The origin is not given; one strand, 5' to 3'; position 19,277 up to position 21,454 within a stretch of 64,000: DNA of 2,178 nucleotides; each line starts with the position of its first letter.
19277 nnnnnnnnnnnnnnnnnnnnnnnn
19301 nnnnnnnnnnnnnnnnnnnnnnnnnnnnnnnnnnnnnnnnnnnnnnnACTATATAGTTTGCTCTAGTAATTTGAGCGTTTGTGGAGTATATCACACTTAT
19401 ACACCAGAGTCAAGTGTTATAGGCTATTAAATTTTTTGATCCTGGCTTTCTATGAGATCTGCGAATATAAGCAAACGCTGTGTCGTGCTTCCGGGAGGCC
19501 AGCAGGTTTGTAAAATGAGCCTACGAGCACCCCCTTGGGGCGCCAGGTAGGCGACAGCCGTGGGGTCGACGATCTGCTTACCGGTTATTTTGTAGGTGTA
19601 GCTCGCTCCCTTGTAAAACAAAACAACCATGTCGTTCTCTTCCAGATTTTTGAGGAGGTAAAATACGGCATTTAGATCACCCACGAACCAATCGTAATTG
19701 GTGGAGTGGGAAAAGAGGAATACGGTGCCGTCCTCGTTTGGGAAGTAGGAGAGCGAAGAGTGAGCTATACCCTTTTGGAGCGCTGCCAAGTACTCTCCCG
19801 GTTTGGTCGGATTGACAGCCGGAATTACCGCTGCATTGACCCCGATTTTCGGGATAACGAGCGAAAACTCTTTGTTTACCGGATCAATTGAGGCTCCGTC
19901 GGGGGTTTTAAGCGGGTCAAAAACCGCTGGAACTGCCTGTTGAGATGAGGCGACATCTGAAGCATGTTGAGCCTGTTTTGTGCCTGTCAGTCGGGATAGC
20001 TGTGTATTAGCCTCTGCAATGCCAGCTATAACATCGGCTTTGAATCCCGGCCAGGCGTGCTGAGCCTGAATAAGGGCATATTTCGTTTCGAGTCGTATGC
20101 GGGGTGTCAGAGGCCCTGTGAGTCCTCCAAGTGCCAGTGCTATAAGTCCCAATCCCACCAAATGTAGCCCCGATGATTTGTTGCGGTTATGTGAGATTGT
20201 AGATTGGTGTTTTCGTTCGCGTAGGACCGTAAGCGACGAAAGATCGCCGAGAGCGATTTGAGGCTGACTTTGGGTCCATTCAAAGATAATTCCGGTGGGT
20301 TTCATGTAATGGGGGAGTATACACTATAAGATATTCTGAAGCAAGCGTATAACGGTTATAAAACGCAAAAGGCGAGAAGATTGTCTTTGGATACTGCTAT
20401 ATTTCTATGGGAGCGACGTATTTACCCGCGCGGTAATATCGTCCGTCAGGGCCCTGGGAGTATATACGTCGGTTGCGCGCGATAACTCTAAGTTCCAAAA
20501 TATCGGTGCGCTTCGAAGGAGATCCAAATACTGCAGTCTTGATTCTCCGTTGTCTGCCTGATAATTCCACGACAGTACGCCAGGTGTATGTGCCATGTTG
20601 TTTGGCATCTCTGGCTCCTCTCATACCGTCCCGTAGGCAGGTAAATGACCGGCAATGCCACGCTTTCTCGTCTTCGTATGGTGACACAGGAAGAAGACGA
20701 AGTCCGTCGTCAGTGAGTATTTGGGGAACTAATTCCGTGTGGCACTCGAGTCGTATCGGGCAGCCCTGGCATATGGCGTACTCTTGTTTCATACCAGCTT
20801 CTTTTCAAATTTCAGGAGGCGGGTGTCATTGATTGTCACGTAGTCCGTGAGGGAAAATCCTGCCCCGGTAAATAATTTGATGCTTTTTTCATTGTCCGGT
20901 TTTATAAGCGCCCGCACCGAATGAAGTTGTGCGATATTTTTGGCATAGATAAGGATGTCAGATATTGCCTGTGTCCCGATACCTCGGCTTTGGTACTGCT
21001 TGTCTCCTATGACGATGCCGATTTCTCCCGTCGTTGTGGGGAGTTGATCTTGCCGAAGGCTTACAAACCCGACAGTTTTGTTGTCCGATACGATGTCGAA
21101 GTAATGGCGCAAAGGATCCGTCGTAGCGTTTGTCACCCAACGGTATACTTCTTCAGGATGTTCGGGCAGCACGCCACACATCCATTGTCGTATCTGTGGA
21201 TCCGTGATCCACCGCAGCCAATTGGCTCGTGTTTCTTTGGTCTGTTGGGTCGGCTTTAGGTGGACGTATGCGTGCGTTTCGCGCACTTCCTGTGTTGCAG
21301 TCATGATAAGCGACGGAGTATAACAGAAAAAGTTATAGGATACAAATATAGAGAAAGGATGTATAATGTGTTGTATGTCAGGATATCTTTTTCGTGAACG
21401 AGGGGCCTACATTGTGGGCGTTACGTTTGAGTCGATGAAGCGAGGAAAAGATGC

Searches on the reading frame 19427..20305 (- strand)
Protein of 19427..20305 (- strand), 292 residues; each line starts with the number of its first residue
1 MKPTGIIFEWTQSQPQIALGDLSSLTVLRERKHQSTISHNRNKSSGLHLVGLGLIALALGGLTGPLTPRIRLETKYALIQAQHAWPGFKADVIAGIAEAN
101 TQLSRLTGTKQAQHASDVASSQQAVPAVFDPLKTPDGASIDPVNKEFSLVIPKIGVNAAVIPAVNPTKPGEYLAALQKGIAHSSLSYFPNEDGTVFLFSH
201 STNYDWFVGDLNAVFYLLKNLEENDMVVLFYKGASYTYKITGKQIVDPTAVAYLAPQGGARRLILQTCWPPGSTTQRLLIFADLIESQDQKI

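Call 3: search_protein_families(library=pfam, proteins=[window:19427-20305:-], max_evalue=0.1)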
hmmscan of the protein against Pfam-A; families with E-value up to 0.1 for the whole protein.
window:19427-20305:- (292 aa): 1 family
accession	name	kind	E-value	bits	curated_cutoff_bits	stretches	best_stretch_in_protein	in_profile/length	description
PF04203.18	Sortase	-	4e-20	72.3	26.6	1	149-284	1-124/125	Sortase domain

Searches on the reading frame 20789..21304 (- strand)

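Call 3: search_protein_families(library=pfam, proteins=[window:20789-21304:-], max_evalue=0.1)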
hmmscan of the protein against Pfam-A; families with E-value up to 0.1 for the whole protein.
window:20789-21304:- (171 aa): 8 families
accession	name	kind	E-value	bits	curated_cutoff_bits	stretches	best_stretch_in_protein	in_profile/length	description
PF13302.13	Acetyltransf_3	-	5.9e-17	63.1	25.4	1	24-150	10-137/138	Acetyltransferase (GNAT) domain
PF00583.31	Acetyltransf_1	-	3.1e-12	47.2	20.7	1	48-150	16-116/116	Acetyltransferase (GNAT) family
PF13508.13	Acetyltransf_7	-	0.00013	22.7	27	1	69-150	6-82/84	Acetyltransferase (GNAT) domain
PF13523.12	Acetyltransf_8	-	0.00018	21.6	27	1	31-156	11-143/145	Acetyltransferase (GNAT) domain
PF08445.16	FR47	-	0.0004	20.7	22.1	1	90-153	19-80/86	FR47-like protein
PF13673.13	Acetyltransf_10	-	0.004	17.6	23.6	1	71-127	36-86/128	Acetyltransferase (GNAT) domain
PF13420.13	Acetyltransf_4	-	0.0055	17.2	24.3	1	28-153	11-137/155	Acetyltransferase (GNAT) domain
PF08372.16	PRT_C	-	0.059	13.6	28.1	1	54-105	30-81/156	Plant phosphoribosyltransferase C-terminal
